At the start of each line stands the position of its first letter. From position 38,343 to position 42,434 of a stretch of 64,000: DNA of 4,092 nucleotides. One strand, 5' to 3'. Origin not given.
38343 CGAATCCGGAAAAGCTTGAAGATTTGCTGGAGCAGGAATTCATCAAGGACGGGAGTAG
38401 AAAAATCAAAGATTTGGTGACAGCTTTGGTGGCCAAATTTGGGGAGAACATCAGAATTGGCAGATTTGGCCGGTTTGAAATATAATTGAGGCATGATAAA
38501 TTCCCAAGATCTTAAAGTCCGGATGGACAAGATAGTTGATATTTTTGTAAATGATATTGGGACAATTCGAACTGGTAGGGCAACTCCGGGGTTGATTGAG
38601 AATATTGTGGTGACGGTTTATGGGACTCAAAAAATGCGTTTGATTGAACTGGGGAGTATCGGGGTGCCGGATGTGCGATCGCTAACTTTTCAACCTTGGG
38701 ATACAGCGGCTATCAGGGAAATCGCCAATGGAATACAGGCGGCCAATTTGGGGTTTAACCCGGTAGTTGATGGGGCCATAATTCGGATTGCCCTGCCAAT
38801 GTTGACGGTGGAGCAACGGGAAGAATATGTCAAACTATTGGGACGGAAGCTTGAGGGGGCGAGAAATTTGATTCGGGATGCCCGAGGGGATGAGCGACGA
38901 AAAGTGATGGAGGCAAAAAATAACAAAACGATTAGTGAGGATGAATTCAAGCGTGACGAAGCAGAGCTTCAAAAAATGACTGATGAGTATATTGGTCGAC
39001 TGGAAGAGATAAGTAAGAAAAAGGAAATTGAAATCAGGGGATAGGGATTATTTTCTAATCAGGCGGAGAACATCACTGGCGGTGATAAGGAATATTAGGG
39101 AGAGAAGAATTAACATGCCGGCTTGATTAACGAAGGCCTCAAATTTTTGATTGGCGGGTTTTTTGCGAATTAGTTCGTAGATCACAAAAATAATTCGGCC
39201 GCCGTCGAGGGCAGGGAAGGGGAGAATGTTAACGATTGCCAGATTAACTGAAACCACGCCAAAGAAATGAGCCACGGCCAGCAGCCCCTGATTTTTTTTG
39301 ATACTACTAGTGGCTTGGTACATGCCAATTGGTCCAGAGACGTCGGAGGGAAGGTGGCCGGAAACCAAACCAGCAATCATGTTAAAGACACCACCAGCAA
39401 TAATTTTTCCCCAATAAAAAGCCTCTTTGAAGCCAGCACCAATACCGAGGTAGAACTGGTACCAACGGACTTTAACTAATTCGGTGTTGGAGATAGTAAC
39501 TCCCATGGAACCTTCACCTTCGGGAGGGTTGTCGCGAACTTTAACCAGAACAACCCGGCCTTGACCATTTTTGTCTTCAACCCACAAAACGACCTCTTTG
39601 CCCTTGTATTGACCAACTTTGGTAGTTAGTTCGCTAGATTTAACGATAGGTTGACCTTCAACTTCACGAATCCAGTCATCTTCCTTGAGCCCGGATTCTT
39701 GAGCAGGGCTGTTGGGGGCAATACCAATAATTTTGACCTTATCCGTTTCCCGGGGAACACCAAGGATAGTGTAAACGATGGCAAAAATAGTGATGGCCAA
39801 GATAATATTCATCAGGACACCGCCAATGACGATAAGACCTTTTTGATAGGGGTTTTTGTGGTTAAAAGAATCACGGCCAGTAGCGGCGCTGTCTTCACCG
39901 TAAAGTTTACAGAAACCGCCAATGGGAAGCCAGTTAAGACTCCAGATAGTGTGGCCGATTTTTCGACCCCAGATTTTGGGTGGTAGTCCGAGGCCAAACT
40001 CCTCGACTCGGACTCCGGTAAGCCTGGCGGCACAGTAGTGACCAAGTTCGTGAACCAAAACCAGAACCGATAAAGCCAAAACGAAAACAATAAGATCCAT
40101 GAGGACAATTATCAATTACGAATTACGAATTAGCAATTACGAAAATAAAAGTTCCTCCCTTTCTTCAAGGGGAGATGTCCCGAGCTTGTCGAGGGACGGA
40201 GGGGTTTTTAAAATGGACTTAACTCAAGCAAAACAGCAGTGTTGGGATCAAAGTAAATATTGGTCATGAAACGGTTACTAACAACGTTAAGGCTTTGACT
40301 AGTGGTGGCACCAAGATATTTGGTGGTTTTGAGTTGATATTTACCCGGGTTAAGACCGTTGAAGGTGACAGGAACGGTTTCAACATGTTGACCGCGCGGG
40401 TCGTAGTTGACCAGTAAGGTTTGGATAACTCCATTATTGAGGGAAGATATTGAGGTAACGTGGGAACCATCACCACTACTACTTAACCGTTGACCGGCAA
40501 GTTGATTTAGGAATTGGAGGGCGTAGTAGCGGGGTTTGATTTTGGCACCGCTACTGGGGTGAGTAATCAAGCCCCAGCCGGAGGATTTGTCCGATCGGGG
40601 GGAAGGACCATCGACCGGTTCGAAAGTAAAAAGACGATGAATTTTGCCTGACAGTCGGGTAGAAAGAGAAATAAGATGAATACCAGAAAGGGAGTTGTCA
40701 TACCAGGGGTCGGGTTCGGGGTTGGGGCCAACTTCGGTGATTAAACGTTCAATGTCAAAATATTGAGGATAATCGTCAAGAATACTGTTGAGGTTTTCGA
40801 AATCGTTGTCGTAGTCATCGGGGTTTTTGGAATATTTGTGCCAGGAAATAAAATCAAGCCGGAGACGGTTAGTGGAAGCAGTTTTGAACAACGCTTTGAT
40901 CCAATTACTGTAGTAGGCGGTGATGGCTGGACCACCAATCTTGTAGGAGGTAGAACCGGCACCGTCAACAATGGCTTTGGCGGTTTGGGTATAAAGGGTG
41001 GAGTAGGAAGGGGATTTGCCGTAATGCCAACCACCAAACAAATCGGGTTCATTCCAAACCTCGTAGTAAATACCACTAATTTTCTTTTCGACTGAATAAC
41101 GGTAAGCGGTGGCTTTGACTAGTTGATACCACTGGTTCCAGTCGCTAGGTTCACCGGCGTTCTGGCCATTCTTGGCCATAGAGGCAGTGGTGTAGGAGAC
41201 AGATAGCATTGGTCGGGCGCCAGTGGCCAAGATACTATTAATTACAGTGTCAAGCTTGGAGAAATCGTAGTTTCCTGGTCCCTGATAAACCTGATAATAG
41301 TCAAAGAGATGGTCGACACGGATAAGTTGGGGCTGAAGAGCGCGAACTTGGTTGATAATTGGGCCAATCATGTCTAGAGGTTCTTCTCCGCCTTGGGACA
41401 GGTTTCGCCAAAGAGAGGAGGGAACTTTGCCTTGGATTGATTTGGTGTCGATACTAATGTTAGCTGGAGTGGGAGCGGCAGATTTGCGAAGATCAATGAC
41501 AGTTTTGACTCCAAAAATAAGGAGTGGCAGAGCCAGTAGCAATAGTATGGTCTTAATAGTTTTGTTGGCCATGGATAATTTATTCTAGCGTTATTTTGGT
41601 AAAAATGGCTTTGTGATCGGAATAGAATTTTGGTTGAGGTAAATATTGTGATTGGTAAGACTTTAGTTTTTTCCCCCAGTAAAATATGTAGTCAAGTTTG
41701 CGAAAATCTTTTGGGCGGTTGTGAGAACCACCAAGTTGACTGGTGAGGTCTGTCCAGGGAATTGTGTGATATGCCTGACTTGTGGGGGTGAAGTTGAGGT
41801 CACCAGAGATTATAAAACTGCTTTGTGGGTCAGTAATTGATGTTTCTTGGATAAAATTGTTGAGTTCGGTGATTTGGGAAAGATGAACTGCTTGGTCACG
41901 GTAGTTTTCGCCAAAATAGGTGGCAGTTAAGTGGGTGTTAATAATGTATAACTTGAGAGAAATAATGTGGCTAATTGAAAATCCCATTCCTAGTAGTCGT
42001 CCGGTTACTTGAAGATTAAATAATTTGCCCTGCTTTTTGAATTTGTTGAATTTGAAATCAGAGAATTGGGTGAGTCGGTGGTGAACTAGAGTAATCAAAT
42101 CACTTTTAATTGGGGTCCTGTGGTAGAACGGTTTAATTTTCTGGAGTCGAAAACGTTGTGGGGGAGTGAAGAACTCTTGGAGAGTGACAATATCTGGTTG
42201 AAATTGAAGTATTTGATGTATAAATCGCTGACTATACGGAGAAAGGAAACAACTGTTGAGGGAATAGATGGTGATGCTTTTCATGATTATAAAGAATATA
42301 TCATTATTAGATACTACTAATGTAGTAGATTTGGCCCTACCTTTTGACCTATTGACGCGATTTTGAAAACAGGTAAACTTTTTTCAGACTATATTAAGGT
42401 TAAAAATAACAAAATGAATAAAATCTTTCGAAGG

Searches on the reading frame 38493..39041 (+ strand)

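Call 12: search_protein_families(library=pfam, proteins=[window:38493-39041:+], max_evalue=1)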
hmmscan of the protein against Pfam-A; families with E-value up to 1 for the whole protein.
window:38493-39041:+ (183 aa): 1 family
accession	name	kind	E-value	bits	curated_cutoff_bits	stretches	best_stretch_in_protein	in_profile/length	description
PF01765.24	RRF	-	4.1e-47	160.5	29.7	1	20-181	3-163/164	Ribosome recycling factor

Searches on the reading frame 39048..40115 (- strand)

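Call 12: search_protein_families(library=pfam, proteins=[window:39048-40115:-], max_evalue=1)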
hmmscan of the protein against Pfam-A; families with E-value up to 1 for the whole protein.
window:39048-40115:- (355 aa): 7 families
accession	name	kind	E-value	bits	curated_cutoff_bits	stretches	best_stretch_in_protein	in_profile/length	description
PF02163.28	Peptidase_M50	-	8.5e-56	189.2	27.2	1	11-340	2-221/221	Peptidase family M50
PF13180.12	PDZ_2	-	8.6e-07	29.6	27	1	122-179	9-67/80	PDZ domain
PF04495.20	GRASP55_65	-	1.7e-05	25.6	27.7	1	125-210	43-129/138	GRASP55/65 PDZ-like domain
PF17820.7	PDZ_6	-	5.8e-05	23.2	27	1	131-159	4-31/54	PDZ domain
PF00595.29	PDZ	-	9e-05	23.2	23.2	1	126-163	26-63/81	PDZ domain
PF13398.12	Peptidase_M50B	-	0.012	15.8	26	1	10-41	16-47/201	Peptidase M50B-like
PF14685.13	PDZ_Tricorn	-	0.017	15.6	25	1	135-191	30-88/88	Tricorn protease PDZ domain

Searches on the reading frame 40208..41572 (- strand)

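Call 12: search_protein_families(library=pfam, proteins=[window:40208-41572:-], max_evalue=1)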
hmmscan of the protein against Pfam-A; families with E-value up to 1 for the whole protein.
window:40208-41572:- (454 aa): 2 families
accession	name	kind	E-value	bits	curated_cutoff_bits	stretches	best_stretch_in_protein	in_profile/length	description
PF01229.23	Glyco_hydro_39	-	6.1e-21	75.2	26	1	100-251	72-230/472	Glycosyl hydrolases family 39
PF11790.14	Glyco_hydro_cc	-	8.5e-05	22.7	21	1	172-284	71-174/237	Glycosyl hydrolase catalytic core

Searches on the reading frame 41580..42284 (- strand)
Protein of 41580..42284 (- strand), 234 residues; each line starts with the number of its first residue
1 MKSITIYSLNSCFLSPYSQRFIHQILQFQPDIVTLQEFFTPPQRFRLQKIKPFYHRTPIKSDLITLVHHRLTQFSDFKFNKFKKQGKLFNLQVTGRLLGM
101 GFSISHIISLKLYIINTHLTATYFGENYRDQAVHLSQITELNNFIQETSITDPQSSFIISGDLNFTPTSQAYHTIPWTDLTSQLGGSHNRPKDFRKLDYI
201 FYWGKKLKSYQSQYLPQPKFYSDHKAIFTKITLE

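Call 12: search_protein_families(library=pfam, proteins=[window:41580-42284:-], max_evalue=1)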
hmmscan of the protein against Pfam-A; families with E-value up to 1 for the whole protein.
window:41580-42284:- (234 aa): 2 families
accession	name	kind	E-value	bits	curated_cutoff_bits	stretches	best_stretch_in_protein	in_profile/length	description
PF03372.29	Exo_endo_phos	-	1.6e-09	38.2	24.5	1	16-224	10-225/225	Endonuclease/Exonuclease/phosphatase family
PF06837.17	Fijivirus_P9-2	-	0.02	15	27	1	88-175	72-159/178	Fijivirus P9-2 protein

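Call 96: find_encoding_contigs(protein=window:41583-42284:-, flank=10000, max_places=6)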
Protein window:41583-42284:- (234 aa): 1 contig read that carries it; 1 place shown.
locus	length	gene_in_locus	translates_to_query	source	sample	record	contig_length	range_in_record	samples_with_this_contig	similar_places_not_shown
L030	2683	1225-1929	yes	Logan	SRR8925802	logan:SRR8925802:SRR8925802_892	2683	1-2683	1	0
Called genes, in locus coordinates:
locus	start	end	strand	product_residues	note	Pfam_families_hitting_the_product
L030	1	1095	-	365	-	?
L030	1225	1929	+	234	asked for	PF03372:Exo_endo_phos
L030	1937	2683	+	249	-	?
